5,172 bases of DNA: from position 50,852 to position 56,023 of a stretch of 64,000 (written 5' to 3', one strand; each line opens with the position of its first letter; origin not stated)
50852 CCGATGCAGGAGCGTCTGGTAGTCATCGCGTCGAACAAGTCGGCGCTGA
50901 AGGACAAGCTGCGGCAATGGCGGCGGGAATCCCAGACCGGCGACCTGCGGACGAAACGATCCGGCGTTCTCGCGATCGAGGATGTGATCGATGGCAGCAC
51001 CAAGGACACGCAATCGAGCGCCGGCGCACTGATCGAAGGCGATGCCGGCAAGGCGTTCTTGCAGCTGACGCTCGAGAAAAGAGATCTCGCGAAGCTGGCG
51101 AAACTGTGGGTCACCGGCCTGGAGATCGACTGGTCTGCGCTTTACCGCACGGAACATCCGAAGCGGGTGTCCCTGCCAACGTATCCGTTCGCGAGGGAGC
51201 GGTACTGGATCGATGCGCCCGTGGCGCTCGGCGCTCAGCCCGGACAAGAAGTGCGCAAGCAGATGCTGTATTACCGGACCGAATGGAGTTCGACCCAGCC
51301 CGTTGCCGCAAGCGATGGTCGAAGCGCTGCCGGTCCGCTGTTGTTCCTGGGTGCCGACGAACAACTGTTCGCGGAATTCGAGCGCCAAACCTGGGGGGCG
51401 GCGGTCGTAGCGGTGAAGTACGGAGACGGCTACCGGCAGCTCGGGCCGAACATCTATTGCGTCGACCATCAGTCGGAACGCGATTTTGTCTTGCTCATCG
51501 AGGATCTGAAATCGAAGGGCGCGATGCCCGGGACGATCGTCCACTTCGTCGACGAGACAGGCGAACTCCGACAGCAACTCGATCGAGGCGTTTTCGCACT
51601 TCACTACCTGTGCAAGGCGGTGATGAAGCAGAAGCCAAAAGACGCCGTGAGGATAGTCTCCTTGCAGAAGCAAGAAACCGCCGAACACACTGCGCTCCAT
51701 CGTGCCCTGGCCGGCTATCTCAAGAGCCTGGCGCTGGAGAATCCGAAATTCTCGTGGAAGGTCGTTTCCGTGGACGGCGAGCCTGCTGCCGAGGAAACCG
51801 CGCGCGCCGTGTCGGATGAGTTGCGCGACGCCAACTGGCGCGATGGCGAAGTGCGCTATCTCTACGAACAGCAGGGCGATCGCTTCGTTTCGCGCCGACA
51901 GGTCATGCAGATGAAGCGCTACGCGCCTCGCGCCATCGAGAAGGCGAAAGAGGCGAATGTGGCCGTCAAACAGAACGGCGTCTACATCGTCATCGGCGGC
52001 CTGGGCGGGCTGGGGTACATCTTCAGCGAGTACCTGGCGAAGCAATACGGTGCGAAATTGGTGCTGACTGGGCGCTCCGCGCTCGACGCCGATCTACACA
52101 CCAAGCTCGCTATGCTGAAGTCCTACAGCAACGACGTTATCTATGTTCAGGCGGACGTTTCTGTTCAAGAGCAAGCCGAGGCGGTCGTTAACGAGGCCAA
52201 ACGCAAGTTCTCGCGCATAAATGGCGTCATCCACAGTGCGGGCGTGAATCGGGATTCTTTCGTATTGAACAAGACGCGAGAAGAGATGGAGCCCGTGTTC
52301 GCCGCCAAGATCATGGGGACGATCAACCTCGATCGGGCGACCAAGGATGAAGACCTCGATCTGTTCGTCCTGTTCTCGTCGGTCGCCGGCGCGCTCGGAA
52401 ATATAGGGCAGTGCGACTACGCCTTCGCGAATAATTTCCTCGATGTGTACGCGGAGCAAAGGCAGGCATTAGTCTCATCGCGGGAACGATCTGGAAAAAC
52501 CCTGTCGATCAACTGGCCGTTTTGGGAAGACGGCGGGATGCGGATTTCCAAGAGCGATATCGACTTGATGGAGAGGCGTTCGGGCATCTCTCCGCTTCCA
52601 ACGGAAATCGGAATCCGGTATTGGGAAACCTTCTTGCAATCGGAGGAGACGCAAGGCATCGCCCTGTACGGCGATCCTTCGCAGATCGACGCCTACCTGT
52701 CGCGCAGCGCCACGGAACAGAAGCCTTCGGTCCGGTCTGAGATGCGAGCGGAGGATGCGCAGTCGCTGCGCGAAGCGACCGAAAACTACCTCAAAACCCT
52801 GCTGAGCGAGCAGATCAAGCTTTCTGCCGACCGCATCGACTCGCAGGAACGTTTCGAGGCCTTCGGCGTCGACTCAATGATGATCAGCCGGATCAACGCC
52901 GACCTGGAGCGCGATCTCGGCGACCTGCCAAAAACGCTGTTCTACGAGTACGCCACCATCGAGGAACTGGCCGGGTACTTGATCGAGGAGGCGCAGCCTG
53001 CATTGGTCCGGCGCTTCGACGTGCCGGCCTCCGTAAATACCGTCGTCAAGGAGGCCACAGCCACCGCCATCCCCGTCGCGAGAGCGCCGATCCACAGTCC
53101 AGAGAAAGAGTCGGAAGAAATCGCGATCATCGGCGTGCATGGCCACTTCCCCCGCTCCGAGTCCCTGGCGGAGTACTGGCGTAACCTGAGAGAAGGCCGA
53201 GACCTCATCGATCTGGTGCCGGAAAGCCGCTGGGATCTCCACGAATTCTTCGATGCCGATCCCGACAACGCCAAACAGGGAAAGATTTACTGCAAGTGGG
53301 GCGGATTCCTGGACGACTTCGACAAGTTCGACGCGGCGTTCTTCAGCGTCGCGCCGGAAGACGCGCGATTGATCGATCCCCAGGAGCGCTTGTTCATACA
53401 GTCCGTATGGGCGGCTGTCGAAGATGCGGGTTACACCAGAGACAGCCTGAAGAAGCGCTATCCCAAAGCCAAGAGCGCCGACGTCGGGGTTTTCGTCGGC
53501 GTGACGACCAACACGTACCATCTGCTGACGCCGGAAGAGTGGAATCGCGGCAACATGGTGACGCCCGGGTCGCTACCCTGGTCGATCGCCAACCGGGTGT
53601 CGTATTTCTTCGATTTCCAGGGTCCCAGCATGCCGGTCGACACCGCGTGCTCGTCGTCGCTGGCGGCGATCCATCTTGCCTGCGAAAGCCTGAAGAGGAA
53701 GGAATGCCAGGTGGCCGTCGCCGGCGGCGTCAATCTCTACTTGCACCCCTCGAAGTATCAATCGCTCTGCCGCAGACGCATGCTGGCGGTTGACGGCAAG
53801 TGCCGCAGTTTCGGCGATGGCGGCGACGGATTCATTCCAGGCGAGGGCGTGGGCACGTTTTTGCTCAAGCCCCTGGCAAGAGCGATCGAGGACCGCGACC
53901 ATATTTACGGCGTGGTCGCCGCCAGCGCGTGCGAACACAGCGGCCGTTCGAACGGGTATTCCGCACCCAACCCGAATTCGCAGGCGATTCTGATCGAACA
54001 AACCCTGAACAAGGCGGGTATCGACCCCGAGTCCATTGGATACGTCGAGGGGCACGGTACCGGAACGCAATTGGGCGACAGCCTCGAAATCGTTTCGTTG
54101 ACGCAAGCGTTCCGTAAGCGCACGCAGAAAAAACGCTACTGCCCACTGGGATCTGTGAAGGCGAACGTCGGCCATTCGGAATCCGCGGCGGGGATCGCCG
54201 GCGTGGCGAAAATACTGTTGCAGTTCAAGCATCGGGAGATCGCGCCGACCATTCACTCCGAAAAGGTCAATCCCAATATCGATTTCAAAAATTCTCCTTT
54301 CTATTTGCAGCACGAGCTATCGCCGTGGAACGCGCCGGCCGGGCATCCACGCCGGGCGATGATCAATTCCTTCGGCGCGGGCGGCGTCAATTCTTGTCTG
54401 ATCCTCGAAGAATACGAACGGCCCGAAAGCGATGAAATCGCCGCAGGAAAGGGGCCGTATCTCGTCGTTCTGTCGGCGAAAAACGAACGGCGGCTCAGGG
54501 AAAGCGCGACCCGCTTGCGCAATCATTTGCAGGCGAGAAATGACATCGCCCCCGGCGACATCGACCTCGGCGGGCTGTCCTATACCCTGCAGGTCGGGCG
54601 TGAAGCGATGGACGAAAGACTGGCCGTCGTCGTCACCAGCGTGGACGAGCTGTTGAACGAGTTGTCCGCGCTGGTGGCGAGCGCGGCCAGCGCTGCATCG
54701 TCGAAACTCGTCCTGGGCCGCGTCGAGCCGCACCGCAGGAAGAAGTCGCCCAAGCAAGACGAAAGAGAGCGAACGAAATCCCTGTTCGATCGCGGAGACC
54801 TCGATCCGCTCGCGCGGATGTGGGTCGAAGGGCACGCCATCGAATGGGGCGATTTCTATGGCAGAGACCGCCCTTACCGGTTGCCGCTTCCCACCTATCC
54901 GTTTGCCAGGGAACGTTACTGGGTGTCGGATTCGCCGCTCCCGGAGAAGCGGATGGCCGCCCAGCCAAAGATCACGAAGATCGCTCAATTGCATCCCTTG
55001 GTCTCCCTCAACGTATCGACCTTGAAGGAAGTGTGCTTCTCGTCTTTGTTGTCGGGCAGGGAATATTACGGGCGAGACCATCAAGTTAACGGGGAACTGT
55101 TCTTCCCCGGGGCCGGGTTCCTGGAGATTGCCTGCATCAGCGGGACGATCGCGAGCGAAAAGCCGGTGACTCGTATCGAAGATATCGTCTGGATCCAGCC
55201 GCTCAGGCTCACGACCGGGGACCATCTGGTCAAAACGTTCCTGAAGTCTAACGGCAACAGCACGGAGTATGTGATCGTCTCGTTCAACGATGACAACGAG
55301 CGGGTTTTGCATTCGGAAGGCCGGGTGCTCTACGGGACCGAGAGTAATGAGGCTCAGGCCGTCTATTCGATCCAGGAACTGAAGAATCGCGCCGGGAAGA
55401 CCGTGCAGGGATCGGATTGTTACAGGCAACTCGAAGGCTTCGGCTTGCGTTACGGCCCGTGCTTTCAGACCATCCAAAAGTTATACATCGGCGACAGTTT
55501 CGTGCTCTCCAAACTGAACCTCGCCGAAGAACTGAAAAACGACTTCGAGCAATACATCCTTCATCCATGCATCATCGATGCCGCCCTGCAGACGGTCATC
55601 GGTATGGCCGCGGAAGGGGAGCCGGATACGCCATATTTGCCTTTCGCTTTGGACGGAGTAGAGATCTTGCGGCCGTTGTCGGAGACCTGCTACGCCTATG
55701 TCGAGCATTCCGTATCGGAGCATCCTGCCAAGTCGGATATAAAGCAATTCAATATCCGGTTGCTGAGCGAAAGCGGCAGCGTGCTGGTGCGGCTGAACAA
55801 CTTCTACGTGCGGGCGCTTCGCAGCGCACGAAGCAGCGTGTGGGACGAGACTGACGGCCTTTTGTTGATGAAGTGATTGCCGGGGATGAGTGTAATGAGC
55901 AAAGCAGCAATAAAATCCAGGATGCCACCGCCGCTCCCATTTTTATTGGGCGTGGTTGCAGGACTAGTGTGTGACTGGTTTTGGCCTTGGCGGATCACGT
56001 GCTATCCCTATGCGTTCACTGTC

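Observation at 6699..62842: Orphan ~56-kb trans-AT PKS cluster: 10 KS modules, pure polyketide, three beta-branches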

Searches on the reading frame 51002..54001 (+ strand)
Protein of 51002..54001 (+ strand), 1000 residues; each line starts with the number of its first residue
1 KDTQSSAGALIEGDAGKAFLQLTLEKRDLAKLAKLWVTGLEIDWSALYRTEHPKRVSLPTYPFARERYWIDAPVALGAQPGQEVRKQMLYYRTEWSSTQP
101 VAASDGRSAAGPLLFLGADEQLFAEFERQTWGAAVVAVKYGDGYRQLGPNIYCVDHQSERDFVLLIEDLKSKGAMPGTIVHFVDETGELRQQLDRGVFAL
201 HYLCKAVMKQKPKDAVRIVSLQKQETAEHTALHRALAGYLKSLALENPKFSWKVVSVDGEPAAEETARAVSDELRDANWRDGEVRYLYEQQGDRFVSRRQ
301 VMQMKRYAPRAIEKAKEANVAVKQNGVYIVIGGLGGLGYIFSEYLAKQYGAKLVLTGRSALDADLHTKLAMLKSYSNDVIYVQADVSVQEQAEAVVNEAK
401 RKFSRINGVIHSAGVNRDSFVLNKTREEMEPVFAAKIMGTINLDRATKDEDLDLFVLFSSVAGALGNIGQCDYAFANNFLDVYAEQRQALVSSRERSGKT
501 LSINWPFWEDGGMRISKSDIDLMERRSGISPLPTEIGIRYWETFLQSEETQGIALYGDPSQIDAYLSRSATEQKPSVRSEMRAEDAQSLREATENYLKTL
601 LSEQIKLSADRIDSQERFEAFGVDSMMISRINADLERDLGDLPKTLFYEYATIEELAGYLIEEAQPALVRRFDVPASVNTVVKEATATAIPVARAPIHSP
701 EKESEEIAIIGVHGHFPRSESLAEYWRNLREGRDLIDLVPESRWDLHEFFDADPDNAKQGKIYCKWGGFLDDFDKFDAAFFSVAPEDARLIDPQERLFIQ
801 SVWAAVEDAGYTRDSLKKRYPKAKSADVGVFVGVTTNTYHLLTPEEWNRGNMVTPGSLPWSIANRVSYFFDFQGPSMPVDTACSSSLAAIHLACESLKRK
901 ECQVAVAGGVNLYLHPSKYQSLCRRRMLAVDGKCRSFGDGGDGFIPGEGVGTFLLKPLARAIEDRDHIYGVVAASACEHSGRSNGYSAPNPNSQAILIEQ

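Call 6: search_protein_families(library=pfam, proteins=[window:51002-54001:+], max_evalue=0.00001)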
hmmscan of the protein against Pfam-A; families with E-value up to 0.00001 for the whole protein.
window:51002-54001:+ (1000 aa): 6 families
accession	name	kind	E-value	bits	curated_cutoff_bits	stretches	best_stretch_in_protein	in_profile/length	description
PF00109.32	ketoacyl-synt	-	1.2e-83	281.1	20.8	1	705-960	2-251/252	Beta-ketoacyl synthase, N-terminal domain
PF08659.16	KR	-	1.4e-50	172.1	22.6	1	326-510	1-180/180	KR domain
PF21394.3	Beta-ketacyl_N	-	1.1e-30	107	26.9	1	112-262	2-159/170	Beta-ketoacyl synthase-like, N-terminal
PF00106.31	adh_short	-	7.4e-15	55.4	26.6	1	328-474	3-150/195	short chain dehydrogenase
PF00550.31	PP-binding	-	6.5e-12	46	20.8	1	596-660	2-67/67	Phosphopantetheine attachment site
PF13561.12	adh_short_C2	-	1.3e-10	41.8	27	1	340-446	11-114/236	Enoyl-(Acyl carrier protein) reductase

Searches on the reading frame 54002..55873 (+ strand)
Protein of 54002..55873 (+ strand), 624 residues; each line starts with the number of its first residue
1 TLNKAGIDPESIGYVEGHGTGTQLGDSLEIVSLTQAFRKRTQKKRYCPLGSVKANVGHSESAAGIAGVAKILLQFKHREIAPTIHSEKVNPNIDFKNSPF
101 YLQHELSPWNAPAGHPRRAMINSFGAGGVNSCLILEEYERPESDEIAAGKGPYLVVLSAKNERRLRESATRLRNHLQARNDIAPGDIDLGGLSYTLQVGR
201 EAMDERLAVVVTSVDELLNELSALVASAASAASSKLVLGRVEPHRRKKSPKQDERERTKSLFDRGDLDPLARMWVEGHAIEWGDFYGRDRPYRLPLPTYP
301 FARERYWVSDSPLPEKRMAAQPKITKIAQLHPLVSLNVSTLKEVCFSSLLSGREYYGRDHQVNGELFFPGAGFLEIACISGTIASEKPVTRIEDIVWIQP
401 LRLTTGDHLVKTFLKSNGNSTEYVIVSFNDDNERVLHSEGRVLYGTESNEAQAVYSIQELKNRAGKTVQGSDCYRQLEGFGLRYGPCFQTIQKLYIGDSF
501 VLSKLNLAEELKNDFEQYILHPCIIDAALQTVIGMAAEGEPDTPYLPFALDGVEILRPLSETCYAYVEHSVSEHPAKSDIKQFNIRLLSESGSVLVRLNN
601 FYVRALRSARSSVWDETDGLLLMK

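Call 6: search_protein_families(library=pfam, proteins=[window:54002-55873:+], max_evalue=0.00001)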
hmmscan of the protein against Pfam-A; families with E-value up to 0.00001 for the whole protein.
window:54002-55873:+ (624 aa): 6 families
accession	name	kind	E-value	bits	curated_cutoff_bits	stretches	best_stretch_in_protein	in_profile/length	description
PF14765.12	PS-DH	-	3.7e-28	98.6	23.7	1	458-610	7-163/166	Polyketide synthase dehydratase N-terminal domain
PF02801.28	Ketoacyl-synt_C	-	5.4e-28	97.8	20.8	1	2-86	35-118/119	Beta-ketoacyl synthase, C-terminal domain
PF22336.2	RhiE-like_linker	-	2.1e-19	69.7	27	1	156-226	1-65/67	RhiE-like, KS-MAT linker domain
PF21089.3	PKS_DH_N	-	1.4e-16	60.8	27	1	331-427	1-102/103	Polyketide synthase dehydratase domain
PF22621.2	CurL-like_PKS_C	-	1e-15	57.9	27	1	153-221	1-64/64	CurL-like, PKS C-terminal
PF16197.11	KAsynt_C_assoc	-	6.3e-12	46.3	33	1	90-183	2-91/111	Ketoacyl-synthetase C-terminal extension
